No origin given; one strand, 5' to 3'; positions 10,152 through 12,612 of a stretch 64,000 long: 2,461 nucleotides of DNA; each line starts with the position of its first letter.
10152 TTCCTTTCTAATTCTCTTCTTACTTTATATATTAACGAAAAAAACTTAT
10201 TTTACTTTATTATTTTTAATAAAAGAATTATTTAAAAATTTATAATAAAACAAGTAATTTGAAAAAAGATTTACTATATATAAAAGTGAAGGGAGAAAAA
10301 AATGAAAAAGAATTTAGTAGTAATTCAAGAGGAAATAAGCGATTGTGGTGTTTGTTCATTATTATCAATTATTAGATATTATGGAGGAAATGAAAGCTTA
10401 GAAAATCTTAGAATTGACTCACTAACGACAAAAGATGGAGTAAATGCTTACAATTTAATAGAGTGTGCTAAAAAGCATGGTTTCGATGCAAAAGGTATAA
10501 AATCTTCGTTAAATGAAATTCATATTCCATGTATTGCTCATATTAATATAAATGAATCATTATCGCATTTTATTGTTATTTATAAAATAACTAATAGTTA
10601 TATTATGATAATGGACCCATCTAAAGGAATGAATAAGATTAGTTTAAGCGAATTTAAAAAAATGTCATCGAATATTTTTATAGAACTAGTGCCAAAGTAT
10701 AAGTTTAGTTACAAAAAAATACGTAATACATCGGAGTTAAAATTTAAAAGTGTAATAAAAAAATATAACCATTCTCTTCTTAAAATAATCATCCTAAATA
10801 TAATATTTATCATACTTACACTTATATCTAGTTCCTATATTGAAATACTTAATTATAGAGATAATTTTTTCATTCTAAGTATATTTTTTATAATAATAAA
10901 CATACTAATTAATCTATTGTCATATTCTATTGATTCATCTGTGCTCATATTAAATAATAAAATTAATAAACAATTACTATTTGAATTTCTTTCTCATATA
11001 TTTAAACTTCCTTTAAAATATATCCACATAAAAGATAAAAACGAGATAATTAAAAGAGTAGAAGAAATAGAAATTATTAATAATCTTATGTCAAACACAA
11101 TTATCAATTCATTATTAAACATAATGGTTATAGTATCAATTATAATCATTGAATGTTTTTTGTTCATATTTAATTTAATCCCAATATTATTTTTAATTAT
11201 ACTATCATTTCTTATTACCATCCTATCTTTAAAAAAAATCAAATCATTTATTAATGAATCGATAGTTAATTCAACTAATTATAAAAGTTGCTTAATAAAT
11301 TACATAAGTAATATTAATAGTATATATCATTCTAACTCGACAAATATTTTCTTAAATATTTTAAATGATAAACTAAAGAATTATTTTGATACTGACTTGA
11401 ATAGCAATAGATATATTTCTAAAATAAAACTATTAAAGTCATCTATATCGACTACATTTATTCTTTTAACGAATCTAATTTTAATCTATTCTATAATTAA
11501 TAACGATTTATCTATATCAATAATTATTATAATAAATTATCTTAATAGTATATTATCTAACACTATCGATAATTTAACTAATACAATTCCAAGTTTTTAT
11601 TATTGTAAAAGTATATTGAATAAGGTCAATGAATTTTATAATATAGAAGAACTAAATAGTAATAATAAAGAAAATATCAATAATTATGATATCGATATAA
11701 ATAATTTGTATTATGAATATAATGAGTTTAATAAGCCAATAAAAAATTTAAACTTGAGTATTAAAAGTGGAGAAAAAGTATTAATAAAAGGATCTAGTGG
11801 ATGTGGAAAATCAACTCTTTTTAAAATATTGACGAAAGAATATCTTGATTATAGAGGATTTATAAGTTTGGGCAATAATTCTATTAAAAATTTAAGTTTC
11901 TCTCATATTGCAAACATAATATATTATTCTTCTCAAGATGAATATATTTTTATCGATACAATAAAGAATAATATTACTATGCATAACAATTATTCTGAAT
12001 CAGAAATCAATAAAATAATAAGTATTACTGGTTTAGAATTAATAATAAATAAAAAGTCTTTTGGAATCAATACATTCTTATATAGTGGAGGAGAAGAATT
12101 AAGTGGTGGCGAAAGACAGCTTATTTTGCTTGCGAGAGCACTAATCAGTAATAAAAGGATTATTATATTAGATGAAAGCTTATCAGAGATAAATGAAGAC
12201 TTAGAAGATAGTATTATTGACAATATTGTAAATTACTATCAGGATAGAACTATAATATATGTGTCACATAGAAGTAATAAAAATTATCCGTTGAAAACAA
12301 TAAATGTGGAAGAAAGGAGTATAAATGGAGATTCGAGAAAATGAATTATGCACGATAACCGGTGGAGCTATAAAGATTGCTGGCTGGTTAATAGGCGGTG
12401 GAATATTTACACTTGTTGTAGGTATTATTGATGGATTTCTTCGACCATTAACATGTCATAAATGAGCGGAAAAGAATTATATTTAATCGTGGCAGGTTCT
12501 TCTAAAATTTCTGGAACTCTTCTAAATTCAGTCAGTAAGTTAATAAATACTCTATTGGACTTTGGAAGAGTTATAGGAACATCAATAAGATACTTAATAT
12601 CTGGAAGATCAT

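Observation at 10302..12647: Unannotated pair of double-glycine-leader peptides, translationally coupled to a C39-peptidase ABC exporter: candidate novel two-peptide bacteriocin system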

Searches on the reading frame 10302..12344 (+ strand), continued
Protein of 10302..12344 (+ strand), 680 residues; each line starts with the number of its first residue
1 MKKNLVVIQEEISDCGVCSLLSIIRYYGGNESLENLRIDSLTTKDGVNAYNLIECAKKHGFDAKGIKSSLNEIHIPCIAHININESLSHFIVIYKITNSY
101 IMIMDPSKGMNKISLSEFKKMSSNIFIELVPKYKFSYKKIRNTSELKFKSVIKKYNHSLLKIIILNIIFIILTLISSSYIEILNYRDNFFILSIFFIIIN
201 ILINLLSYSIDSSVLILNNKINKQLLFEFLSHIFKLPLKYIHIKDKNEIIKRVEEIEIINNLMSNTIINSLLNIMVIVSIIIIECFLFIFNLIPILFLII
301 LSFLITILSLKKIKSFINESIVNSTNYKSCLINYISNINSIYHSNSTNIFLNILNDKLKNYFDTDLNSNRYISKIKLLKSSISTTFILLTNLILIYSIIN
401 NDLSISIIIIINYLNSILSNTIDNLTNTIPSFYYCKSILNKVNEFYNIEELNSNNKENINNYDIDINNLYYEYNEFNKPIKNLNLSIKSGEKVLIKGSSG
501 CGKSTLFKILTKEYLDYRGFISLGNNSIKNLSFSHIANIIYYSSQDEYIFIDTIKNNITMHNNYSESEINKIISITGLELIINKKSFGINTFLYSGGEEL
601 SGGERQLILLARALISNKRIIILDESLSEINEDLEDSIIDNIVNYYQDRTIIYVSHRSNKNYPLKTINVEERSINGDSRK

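Call 27: search_solved_structures(query=window:10302-12341:+, show_alignments=2, max_evalue=1e-20)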
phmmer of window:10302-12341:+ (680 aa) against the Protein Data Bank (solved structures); distinct sequences matched with E-value up to 1e-20: 195 (the best 60 are shown).
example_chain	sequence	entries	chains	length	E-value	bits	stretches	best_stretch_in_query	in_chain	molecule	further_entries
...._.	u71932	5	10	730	7.6e-72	246.6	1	2-659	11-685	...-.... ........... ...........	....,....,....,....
8vp3_A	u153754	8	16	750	8.4e-72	246.4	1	2-659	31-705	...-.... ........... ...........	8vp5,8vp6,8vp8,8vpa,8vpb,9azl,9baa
4s0f_A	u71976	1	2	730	1.8e-71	245.4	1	2-659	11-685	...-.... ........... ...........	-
6v9z_A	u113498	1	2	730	1.3e-70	242.5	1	2-659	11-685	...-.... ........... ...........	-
8vp9_A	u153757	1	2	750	2.9e-70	241.4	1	2-659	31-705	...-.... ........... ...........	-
8hf4_A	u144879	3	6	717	3.5e-64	221.2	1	11-658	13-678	Transport/processing ATP-binding protein ComA | Competence factor transporting ATP-binding protein/permease ComA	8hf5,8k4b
8hf7_A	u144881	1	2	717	6e-64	220.5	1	11-658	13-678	Competence factor transporting ATP-binding protein/permease ComA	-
8hf6_A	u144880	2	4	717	8.1e-64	220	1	11-658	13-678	Competence factor transporting ATP-binding protein/permease ComA | Transport/processing ATP-binding protein ComA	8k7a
7niu_A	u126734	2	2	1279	4.8e-47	164.6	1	399-658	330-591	Isoform 2 of Phosphatidylcholine translocator ABCB4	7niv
9nfi_A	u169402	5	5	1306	5.9e-47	164.3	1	399-658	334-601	Permeability Glycoprotein (P-gp)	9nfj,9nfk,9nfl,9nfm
6ujt_A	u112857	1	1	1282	1.4e-46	163.1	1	418-658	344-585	ATP-dependent translocase ABCB1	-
6q81_A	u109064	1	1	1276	1.5e-46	163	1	419-658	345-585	P-glycoprotein (ABCB1)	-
6ujw_A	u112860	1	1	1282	1.5e-46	163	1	419-658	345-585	ATP-dependent translocase ABCB1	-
5kpi_A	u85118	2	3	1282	1.6e-46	163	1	419-658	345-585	Multidrug resistance protein 1A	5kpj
4ksb_A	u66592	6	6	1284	1.6e-46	163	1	419-658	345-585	Multidrug resistance protein 1A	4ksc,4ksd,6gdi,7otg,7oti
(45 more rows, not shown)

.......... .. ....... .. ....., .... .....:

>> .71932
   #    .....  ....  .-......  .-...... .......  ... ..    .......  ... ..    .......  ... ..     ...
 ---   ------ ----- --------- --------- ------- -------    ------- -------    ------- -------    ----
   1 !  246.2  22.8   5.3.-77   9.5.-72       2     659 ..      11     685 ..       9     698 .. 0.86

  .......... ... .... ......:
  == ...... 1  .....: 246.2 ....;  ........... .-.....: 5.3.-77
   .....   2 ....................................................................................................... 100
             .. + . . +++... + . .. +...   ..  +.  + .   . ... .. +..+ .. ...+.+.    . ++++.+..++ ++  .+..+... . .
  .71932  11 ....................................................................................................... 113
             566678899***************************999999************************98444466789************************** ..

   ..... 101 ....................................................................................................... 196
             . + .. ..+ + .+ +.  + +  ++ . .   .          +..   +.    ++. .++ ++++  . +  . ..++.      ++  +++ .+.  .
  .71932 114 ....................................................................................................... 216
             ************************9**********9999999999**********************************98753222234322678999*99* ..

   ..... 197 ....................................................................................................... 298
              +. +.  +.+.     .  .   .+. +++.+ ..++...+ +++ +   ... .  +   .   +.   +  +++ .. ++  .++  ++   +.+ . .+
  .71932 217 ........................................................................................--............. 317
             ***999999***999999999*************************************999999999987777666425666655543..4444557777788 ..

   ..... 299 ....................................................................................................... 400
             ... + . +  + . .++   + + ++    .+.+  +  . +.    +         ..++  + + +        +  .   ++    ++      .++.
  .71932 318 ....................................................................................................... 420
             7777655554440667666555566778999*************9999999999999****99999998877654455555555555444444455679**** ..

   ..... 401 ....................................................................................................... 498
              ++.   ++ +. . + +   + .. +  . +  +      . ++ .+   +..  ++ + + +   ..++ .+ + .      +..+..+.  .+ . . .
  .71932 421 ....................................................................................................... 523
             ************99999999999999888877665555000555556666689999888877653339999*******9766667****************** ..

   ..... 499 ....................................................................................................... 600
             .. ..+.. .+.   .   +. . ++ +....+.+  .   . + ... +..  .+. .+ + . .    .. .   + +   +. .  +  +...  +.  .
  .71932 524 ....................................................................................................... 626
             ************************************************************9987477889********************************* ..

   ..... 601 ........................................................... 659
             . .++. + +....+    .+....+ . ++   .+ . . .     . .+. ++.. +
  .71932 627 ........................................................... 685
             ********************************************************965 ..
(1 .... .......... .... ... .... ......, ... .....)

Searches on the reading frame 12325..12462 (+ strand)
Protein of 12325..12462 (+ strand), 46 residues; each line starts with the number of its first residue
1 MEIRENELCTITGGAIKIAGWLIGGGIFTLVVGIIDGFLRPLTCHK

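Call 3: search_protein_families(library=pfam, proteins=[window:12325-12462:+], max_evalue=10)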
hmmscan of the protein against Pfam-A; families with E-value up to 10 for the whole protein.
seq(46 aa): 0 families

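Call 4: search_protein_families(library=ncbifam, proteins=[window:12325-12462:+], max_evalue=10)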
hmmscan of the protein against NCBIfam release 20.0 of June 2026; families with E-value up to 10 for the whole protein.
seq(46 aa): 2 families
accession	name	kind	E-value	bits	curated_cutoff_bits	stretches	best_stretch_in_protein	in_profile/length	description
TIGR03949.1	bact_IIb_cerein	subfamily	0.012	15.4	21.5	1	5-36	6-38/45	class IIb bacteriocin, lactobin A/cerein 7B family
NF038034.1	lactGbeta_entB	subfamily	0.017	15.3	37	1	3-36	1-23/38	lactococcin G-beta/enterocin 1071B family bacteriocin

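Call 6: find_homologous_proteins(query=window:12325-12462:+, max_evalue=10)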
Query seq(46 aa) (46 aa): 3 proteins with E <= 10 among 3 candidates.
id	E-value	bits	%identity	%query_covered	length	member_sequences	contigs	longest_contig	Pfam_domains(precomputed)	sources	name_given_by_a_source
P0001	5.4e-21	90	91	100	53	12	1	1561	-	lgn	-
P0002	2.8e-15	72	90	87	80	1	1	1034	-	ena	-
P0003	1.5e-12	64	67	100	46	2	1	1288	-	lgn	-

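Call 74: search_dna_similar(query=window:12325-12462:+, collection=plasmids, mode=protein, max_evalue=1, max_rows=10)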
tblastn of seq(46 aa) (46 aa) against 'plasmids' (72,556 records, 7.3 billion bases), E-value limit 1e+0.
No match.

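Call 76: search_solved_structures(query=A2, max_evalue=10)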
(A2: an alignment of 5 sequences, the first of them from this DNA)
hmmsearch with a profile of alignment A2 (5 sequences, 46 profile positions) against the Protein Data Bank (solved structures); distinct sequences matched with E-value up to 10: 2.
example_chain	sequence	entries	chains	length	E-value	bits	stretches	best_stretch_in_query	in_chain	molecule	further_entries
6k33_a1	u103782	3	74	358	0.95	12.9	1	6-32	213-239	Iron stress in-duced protein A | Iron stress-induced chlorophyll-binding protein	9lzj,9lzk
2nr9_A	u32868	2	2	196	6.6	10.2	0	26-42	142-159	Protein glpG homolog | Rhomboid protease glpG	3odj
